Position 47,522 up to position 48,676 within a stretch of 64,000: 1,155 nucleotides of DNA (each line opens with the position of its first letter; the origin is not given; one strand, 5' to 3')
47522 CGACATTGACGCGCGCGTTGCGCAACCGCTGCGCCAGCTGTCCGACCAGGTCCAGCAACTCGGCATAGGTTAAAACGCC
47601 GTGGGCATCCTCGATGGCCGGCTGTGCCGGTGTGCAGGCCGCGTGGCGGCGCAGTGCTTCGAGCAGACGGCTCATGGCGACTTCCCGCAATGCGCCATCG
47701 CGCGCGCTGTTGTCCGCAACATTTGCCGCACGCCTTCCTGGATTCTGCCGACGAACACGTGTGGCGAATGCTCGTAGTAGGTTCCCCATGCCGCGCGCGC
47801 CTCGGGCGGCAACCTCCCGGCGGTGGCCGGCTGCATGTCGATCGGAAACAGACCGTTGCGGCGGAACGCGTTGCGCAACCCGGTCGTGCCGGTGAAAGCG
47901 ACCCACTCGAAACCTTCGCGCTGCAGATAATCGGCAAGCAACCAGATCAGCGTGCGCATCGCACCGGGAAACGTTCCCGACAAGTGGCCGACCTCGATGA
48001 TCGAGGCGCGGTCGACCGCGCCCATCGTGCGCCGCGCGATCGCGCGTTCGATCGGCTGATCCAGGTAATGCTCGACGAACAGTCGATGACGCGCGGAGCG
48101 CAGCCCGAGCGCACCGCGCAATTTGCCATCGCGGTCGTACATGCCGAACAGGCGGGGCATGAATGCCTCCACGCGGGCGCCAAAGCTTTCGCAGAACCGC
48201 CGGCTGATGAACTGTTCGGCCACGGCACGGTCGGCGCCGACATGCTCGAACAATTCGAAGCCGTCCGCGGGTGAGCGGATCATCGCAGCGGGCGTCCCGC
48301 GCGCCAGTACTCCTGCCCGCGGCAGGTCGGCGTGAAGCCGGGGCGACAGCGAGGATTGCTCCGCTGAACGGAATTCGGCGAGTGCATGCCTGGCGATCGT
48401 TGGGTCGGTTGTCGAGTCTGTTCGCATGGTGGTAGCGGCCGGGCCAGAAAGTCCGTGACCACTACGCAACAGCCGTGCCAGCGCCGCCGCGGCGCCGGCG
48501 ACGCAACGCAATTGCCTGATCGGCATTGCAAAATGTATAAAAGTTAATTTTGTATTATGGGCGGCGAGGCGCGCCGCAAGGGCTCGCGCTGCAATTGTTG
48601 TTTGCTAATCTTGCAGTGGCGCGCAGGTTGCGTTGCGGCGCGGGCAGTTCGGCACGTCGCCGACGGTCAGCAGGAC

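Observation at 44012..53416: Self-contained sigma54 circuit: orphan biosynthetic operon + porin/binding protein + two-component system (candidate new signalling system)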

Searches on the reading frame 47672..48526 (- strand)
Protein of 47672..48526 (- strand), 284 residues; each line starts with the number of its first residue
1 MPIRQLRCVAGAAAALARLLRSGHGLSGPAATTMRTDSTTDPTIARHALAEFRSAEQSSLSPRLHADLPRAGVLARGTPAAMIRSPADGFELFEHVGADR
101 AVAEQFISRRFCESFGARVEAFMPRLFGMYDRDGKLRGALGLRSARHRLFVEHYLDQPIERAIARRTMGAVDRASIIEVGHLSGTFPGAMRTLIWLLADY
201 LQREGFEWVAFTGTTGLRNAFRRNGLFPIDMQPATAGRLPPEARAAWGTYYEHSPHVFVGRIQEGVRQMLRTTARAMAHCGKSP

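Call 4: search_protein_families(library=pfam, proteins=[window:47672-48526:-], max_evalue=0.01)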
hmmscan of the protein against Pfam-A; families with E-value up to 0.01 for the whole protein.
window:47672-48526:- (284 aa): 1 family
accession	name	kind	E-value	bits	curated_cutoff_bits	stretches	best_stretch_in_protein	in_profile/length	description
PF12261.14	T_hemolysin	-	1.9e-54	184.6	27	1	98-265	6-173/174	Thermostable hemolysin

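Call 8: find_homologous_proteins(query=window:47672-48427:-)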
Query window:47672-48427:- (251 aa): 139 proteins with E <= 0.001 among 1774 candidates; the best 120 are listed.
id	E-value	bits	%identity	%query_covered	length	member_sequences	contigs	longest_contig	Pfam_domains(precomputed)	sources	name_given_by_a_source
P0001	2.4e-127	441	83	100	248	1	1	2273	PF12261.15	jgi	jgi:hypothetical protein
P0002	2.4e-126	438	83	100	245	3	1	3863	PF12261.15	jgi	jgi:hypothetical protein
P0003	7.1e-106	371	75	95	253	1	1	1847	PF12261.15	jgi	jgi:Thermostable hemolysin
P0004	3.1e-101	356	81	78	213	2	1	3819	PF12261.15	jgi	jgi:hypothetical protein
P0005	1.5e-98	347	70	97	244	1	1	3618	PF12261.15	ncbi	-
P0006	2.5e-87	310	62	98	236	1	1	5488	PF12261.15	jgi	jgi:hypothetical protein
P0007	3.2e-87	310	73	75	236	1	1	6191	PF12261.15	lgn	-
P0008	5.7e-87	309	62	99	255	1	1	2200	PF12261.15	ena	-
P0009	8.7e-80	286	62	84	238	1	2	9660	PF12261.15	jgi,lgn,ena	-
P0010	8.3e-77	276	63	80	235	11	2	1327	PF12261.15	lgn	-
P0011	5.0e-76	273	61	82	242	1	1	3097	PF12261.15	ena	-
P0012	2.1e-75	271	64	80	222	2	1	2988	PF12261.15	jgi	jgi:hypothetical protein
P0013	2.3e-75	271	61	81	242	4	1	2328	PF12261.15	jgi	jgi:hypothetical protein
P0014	3.9e-75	270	68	72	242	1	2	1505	PF12261.15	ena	-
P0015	5.6e-75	270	65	76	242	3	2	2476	PF12261.15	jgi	jgi:hypothetical protein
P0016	6.3e-75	270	83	59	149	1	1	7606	PF12261.15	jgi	jgi:hypothetical protein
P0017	3.1e-74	268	61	84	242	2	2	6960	PF12261.15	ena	-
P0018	3.9e-74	267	63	78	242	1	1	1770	PF12261.15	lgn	-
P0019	6.7e-74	266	61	81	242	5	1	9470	PF12261.15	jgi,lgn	jgi:hypothetical protein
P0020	1.1e-73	266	63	78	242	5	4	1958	PF12261.15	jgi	jgi:hypothetical protein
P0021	1.4e-73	265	62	76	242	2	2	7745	PF12261.15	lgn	-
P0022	2.0e-73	265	63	76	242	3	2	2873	PF12261.15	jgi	-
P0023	2.2e-73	265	61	82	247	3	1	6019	PF12261.15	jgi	jgi:hypothetical protein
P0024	2.2e-73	265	63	78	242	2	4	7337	PF12261.15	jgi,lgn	jgi:hypothetical protein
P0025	1.3e-72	262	64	72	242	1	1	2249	PF12261.15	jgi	jgi:hypothetical protein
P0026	1.6e-72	262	61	77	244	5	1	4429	PF12261.15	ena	-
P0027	2.1e-72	262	63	76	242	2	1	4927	PF12261.15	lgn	-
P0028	2.1e-72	262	56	86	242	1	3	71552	PF12261.15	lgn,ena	-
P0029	4.1e-72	261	64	72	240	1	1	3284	PF12261.15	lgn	-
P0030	4.4e-72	260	63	72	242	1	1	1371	PF12261.15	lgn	-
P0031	6.0e-72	260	61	82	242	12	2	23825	PF12261.15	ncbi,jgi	jgi:hypothetical protein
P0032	7.0e-72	260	64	74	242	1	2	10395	PF12261.15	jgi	jgi:Thermostable hemolysin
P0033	7.1e-72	260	59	86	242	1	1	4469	PF12261.15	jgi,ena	-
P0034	9.1e-72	259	60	82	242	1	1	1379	PF12261.15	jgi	jgi:hypothetical protein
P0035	9.5e-72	259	63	72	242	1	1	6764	PF12261.15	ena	-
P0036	1.9e-71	258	64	72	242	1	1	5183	PF12261.15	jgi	jgi:hypothetical protein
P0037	2.0e-71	258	58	81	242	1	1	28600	PF12261.15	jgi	-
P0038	2.1e-71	258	62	75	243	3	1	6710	PF12261.15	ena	-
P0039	2.1e-71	258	54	94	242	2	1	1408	PF12261.15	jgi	jgi:hypothetical protein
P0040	5.8e-71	257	63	75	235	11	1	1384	PF12261.15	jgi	jgi:hypothetical protein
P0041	8.4e-71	256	64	75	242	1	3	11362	PF12261.15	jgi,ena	-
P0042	1.0e-70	256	61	77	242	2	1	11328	PF12261.15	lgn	-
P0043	1.1e-70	256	61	76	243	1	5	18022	PF12261.15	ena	-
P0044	1.1e-70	256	65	71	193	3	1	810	PF12261.15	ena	-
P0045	1.5e-70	255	61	77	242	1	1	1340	PF12261.15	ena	-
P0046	2.1e-70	255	58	82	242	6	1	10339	PF12261.15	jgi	jgi:hypothetical protein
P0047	2.4e-70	255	61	74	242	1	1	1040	PF12261.15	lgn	-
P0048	2.4e-70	255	54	87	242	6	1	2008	PF12261.15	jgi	-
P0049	3.6e-70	254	61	77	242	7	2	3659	PF12261.15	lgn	-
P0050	5.5e-70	254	58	84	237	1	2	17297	PF12261.15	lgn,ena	-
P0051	1.2e-69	253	61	76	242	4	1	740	PF12261.15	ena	-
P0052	1.8e-69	252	55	86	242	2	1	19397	PF12261.15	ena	-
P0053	1.8e-69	252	61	73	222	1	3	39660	PF12261.15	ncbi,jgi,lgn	ncbi:MAG TPA: thermostable hemolysin [Rudaea sp.]|jgi:hypothetical protein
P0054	2.4e-69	252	60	77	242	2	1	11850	PF12261.15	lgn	-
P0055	2.5e-69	251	62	76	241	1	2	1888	PF12261.15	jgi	jgi:hypothetical protein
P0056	4.5e-69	251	61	76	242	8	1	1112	PF12261.15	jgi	-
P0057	4.9e-69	251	56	91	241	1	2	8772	PF12261.15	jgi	jgi:hypothetical protein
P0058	5.5e-69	250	63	73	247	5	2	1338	PF12261.15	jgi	-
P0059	5.6e-69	250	61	75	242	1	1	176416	PF12261.15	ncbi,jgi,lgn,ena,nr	ncbi:MAG: Thermostable hemolysin [Proteobacteria bacterium]|nr:Thermostable hemolysin [Pseudomonadot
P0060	5.9e-69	250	58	78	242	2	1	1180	PF12261.15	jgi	jgi:hypothetical protein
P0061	6.2e-69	250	59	77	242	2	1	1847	PF12261.15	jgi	jgi:hypothetical protein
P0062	5.6e-68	247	63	70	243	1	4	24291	PF12261.15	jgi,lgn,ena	-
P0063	7.2e-68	247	57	90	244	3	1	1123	PF12261.15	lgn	-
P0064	7.3e-68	247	62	73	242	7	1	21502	PF12261.15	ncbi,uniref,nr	ncbi:MAG: thermostable hemolysin [Propionivibrio sp.]|uniref:thermostable hemolysin n=1 Tax=Propioni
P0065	1.4e-67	246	62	72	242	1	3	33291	PF12261.15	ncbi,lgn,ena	-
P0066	1.6e-67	246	59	78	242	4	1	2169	PF12261.15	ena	-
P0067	1.7e-67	245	62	72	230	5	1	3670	PF12261.15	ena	-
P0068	1.7e-67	245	59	76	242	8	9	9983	PF12261.15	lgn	-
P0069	1.9e-67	245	66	71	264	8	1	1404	PF12261.15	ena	-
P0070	2.1e-67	245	65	72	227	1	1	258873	PF12261.15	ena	-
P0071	2.6e-67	245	59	75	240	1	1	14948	PF12261.15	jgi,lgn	jgi:hypothetical protein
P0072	3.0e-67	245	61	72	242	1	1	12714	PF12261.15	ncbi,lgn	-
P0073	3.2e-67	245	57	84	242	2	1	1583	PF12261.15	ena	-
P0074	3.2e-67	245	61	73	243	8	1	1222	PF12261.15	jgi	-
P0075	3.4e-67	244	58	75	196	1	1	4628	PF12261.15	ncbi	ncbi:MAG: thermostable hemolysin, partial [Rudaea sp.]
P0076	5.1e-67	244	57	77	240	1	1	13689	PF12261.15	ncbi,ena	-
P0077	6.4e-67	244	62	72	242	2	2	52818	PF12261.15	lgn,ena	-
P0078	1.3e-66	243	61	72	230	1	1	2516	PF12261.15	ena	-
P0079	1.5e-66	242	60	78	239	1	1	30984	PF12261.15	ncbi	-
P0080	1.7e-66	242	63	72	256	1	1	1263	PF12261.15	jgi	jgi:hypothetical protein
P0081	3.9e-66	241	61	70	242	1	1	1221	PF12261.15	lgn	-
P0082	1.2e-65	239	58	75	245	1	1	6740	PF12261.15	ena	-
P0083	1.9e-65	239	59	78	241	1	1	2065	PF12261.15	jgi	jgi:hypothetical protein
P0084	2.2e-65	239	55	79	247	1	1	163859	PF12261.15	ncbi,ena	-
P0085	2.9e-65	238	55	84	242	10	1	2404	PF12261.15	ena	-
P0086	6.9e-65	237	59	73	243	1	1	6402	PF12261.15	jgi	jgi:hypothetical protein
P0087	1.4e-64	236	52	94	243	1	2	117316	PF12261.15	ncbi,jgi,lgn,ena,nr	ncbi:MAG: Thermostable hemolysin [Rhodocyclaceae bacterium]|nr:Thermostable hemolysin [Rhodocyclacea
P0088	2.6e-64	235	57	79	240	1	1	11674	PF12261.15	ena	-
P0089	3.6e-64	235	58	74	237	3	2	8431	PF12261.15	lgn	-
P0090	5.4e-64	234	53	90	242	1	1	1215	PF12261.15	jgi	jgi:hypothetical protein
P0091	2.1e-63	232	62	70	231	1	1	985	PF12261.15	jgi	-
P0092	4.3e-63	231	59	78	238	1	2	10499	PF12261.15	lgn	-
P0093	6.4e-63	230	61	70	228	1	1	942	PF12261.15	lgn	-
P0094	7.7e-63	230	59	77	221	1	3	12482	PF12261.15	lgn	-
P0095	8.5e-63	230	56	79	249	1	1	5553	PF12261.15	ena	-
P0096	2.3e-62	229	58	74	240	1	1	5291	PF12261.15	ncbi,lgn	-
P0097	3.4e-62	228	60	72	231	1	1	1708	PF12261.15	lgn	-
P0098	6.4e-62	227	58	73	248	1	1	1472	PF12261.15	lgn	-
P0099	6.6e-62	227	58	75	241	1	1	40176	PF12261.15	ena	-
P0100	1.6e-61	226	60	72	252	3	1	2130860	PF12261.15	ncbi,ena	-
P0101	2.6e-61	225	57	74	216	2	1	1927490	PF12261.15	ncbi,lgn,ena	-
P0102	3.2e-61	225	56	80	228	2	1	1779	PF12261.15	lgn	-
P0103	3.6e-61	225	56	76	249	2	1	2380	PF12261.15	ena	-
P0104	5.6e-61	224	60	70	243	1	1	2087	PF12261.15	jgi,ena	-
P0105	7.8e-61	224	58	73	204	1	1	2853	PF12261.15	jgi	jgi:hypothetical protein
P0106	5.7e-60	221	58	73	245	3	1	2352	PF12261.15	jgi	jgi:hypothetical protein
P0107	6.3e-60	221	61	69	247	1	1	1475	PF12261.15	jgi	jgi:hypothetical protein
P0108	6.4e-59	217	58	73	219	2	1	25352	PF12261.15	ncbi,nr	ncbi:MAG: thermostable hemolysin [Rhodanobacter sp.]|nr:thermostable hemolysin [Rhodanobacter sp.]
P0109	1.8e-57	213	55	69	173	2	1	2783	PF12261.15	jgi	jgi:Thermostable hemolysin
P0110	4.8e-57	211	58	71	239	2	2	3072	PF12261.15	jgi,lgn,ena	-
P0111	5.4e-57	211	49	92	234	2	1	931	PF12261.15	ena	-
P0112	7.7e-57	211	57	72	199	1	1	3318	PF12261.15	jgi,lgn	jgi:hypothetical protein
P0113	1.5e-56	210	57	70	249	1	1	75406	PF12261.15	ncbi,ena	-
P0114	1.7e-56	209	58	74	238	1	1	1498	PF12261.15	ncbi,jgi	jgi:hypothetical protein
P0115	4.4e-55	205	56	73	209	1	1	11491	PF12261.15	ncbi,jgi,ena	jgi:hypothetical protein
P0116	5.5e-55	205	56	73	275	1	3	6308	PF12261.15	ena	-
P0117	1.3e-54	203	58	71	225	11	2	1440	PF12261.15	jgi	jgi:hypothetical protein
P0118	3.0e-54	202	53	73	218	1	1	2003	PF12261.15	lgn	-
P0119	6.6e-54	201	54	73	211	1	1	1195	PF12261.15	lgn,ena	-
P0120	2.1e-53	199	54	73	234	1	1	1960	PF12261.15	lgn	-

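Call 10: find_encoding_contigs(protein=P0100, flank=10000, max_places=2)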
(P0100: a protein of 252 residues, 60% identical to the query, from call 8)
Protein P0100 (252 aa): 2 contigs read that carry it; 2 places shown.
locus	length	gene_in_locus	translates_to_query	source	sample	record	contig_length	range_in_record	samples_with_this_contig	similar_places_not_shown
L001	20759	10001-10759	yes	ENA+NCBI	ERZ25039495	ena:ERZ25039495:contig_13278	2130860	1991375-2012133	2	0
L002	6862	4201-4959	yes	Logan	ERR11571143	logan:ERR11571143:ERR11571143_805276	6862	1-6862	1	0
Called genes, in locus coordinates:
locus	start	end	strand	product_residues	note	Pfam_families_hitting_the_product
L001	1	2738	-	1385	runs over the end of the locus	PF09286:Pro-kuma_activ, PF02369:Big_1, PF09134:Invasin_D3 (faint), PF02369:Big_1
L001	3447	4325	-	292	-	PF04333:MlaA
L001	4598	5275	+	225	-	-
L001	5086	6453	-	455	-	PF00072:Response_reg, PF00158:Sigma54_activat, PF14532:Sigma54_activ_2, PF07728:AAA_5 (weak), PF25601:AAA_lid_14, PF02954:HTH_8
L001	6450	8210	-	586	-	PF02743:dCache_1, PF00512:HisKA, PF02518:HATPase_c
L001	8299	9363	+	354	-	-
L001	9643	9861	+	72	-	-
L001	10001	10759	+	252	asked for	PF12261:T_hemolysin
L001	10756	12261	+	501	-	PF00501:AMP-binding, PF23562:AMP-binding_C_3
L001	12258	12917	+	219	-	PF14518:Haem_oxygenas_2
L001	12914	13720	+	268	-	PF00106:adh_short, PF08659:KR, PF13561:adh_short_C2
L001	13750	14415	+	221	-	PF21033:RMD1-3 (faint), PF16811:TAtT (weak), PF13428:TPR_14 (faint), PF13181:TPR_8 (faint), PF14559:TPR_19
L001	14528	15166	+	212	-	-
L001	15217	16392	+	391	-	PF01075:Glyco_transf_9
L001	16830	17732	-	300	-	PF01435:Peptidase_M48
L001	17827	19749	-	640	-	PF03781:FGE-sulfatase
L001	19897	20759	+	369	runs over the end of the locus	PF01612:DNA_pol_A_exo1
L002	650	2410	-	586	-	PF02743:dCache_1, PF00512:HisKA, PF02518:HATPase_c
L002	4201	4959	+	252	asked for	PF12261:T_hemolysin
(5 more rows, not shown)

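Call 11: find_encoding_contigs(protein=P0087, flank=10000, max_places=2)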
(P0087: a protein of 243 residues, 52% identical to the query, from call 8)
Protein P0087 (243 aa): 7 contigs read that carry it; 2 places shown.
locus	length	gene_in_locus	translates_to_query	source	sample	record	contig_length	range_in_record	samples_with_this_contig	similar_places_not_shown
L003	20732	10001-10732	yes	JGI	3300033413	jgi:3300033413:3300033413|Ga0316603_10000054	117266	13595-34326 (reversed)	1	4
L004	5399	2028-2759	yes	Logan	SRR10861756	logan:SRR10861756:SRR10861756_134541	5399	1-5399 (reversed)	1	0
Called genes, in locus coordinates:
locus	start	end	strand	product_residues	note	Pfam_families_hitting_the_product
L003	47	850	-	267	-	PF00459:Inositol_P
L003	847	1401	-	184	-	PF00578:AhpC-TSA, PF08534:Redoxin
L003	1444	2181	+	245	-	PF20260:PUA_4, PF04452:Methyltrans_RNA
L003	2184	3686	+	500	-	PF03976:PPK2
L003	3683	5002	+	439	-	PF00696:AA_kinase, PF00583:Acetyltransf_1, PF13673:Acetyltransf_10 (weak), PF13508:Acetyltransf_7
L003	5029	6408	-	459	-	PF00072:Response_reg, PF00158:Sigma54_activat, PF14532:Sigma54_activ_2, PF07728:AAA_5, PF25601:AAA_lid_14, PF02954:HTH_8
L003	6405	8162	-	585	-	PF00512:HisKA, PF02518:HATPase_c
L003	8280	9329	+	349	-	-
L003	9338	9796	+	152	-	-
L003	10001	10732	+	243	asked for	PF12261:T_hemolysin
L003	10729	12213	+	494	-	PF00501:AMP-binding, PF23562:AMP-binding_C_3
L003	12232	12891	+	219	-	PF14518:Haem_oxygenas_2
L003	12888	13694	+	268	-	PF00106:adh_short, PF01370:Epimerase, PF03435:Sacchrp_dh_NADP (weak), PF08659:KR, PF13561:adh_short_C2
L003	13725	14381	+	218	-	PF21033:RMD1-3 (faint), PF13428:TPR_14 (faint), PF07719:TPR_2 (faint), PF13181:TPR_8 (faint), PF14559:TPR_19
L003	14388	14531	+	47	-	-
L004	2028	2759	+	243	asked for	PF12261:T_hemolysin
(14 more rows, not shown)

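Call 12: find_encoding_contigs(protein=P0053, flank=10000, max_places=2)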
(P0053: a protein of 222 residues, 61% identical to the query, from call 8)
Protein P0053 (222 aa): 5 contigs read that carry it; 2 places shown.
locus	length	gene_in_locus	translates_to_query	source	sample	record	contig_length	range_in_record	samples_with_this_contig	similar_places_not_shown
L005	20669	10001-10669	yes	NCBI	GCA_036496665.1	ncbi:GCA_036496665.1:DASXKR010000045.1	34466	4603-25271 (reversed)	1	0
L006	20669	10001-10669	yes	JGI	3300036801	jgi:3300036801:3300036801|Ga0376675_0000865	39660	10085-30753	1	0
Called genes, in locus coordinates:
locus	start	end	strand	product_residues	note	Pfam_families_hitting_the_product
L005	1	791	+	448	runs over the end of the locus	PF07690:MFS_1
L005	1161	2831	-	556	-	PF13231:PMT_2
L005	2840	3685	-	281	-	PF04333:MlaA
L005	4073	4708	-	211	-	PF01569:PAP2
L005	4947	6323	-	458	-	PF00072:Response_reg, PF00158:Sigma54_activat, PF14532:Sigma54_activ_2, PF07728:AAA_5 (weak), PF25601:AAA_lid_14, PF02954:HTH_8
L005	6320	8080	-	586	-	PF02743:dCache_1, PF13581:HATPase_c_2 (faint), PF00512:HisKA, PF02518:HATPase_c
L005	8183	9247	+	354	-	-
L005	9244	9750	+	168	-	-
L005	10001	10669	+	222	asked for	PF12261:T_hemolysin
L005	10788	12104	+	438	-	PF01075:Glyco_transf_9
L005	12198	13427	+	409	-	PF01075:Glyco_transf_9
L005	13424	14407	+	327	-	PF01073:3Beta_HSD (weak), PF01370:Epimerase, PF04321:RmlD_sub_bind (weak), PF16363:GDP_Man_Dehyd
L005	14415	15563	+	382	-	PF00702:Hydrolase (faint), PF13242:Hydrolase_like, PF13580:SIS_2, PF01380:SIS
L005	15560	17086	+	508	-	PF00294:PfkB, PF08543:Phos_pyr_kin (weak), PF01467:CTP_transf_like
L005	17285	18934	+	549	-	PF14264:Glucos_trans_II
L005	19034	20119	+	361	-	PF01075:Glyco_transf_9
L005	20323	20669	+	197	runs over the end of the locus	PF00589:Phage_integrase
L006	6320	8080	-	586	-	PF02743:dCache_1, PF13581:HATPase_c_2 (faint), PF00512:HisKA, PF02518:HATPase_c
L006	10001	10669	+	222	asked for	PF12261:T_hemolysin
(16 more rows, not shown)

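Call 16: find_related_loci(query=A1, collection=genome_contigs, flank=10000)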
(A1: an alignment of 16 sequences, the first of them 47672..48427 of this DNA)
Query A1 (251 aa) in genome_contigs; peptide patterns used: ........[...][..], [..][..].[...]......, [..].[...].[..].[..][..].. (x = any residue, [..] = any of these).
599 stretches matched a pattern (row limit reached: there are more); 542 encode a relative of the query (tblastn E <= 1e-3); the best 80 are kept; 80 distinct loci.
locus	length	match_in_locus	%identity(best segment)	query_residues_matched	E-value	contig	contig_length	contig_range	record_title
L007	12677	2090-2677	63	46-241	7e-77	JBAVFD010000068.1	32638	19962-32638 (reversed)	MAG: Thiobacillus sp. isolate MFD04286_ilm_asm_bin32 k127_164238, whole genome shotgun sequence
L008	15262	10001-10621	61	31-236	3e-74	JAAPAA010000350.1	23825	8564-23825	MAG: Thiobacillaceae bacterium isolate AHI16 k141_1388850, whole genome shotgun sequence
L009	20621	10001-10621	57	35-241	8e-74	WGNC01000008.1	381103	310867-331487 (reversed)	MAG: Thiobacillus sp. isolate RI_561 c_000000169877, whole genome shotgun sequence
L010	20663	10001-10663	53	8-241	1e-73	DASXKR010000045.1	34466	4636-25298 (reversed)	MAG TPA_asm: Rudaea sp. isolate SMAG_U5281 k141_3940511, whole genome shotgun sequence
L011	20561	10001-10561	61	57-243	2e-73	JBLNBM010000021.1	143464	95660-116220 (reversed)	MAG: Bacteroidota bacterium isolate MAG151 PRJNA951521_bin12_renamed_20, whole genome shotgun sequence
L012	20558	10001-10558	61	57-242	3e-73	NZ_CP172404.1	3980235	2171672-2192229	Niveibacterium terrae strain 24SJ04S-2 chromosome, complete genome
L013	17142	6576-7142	61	55-243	1e-72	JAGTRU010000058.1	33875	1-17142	MAG: Proteobacteria bacterium isolate CTSoil_122 scaffold_1054, whole genome shotgun sequence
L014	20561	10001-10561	60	52-236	2e-72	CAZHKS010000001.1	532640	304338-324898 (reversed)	MAG TPA_asm: uncultured Thiobacillus sp. isolate binchicken_co284_118 genome assembly, contig: NODE_12_length_532640_cov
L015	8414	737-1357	58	31-236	8e-72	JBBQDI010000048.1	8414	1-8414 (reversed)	MAG: Burkholderiales bacterium isolate Co_metawrap_1184 Cmw_1184_k141_5922536_length_8414_cov_6.0000, whole genome shotg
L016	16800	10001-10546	62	57-238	3e-71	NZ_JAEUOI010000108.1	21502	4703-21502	MAG: Propionivibrio sp. isolate new MAG-195 k141_4033003, whole genome shotgun sequence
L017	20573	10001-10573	60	47-237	7e-71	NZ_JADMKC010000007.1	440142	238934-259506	MAG: Thiobacillus sp. isolate MAG_77 NODE_27_length_440142_cov_95.178285, whole genome shotgun sequence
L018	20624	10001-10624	56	29-236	3e-70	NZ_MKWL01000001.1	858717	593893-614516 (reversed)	MAG: Thiobacillus sp. 0-1251 scnpilot_expt_500_bf_sub50_scaffold_0, whole genome shotgun sequence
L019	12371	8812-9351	61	57-236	4e-70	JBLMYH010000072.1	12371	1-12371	MAG: Hyphomicrobiaceae bacterium isolate MAG234 PRJNA957066_bin17_renamed_73, whole genome shotgun sequence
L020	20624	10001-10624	56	29-236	7e-70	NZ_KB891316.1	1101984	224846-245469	Thiobacillus thioparus DSM 505 B058DRAFT_scaffold_0.1, whole genome shotgun sequence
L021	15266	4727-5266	61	57-236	5e-70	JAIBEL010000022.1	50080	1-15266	MAG: Rhizobium sp. isolate B91_maxbin.006 B91_k141_4490, whole genome shotgun sequence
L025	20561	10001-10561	57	57-243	1e-67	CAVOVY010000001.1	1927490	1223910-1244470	MAG: uncultured Gammaproteobacteria bacterium isolate MFD00031.bin.2.50 genome assembly, contig: contig_10487, whole gen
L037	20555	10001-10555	46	57-241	2e-48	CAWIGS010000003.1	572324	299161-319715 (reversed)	MAG: uncultured Gammaproteobacteria bacterium isolate MFD05502.bin.2.9 genome assembly, contig: contig_31490, whole geno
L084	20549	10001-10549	44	56-236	3e-36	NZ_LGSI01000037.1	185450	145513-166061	Pseudomonas syringae strain GR12-2 00001.scaffold3.1, whole genome shotgun sequence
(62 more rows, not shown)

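Call 21: search_protein_families(library=ncbifam, proteins=[window:47672-48427:-], max_evalue=0.001)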
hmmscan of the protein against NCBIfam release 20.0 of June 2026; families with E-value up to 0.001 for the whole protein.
window:47672-48427:- (251 aa): 0 families

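Call 24: search_solved_structures(query=A1, max_evalue=10)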
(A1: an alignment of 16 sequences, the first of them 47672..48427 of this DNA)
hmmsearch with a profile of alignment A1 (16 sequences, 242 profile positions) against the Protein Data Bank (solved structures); distinct sequences matched with E-value up to 10: 2.
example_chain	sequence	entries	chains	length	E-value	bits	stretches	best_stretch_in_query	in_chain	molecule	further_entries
8any_A6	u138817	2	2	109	1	11.6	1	158-181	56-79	SRA stem-loop-interacting RNA-binding protein, mitochondrial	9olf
7tvk_A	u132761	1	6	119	1.3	11.3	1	127-163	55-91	Malonate Semialdehyde Decarboxylase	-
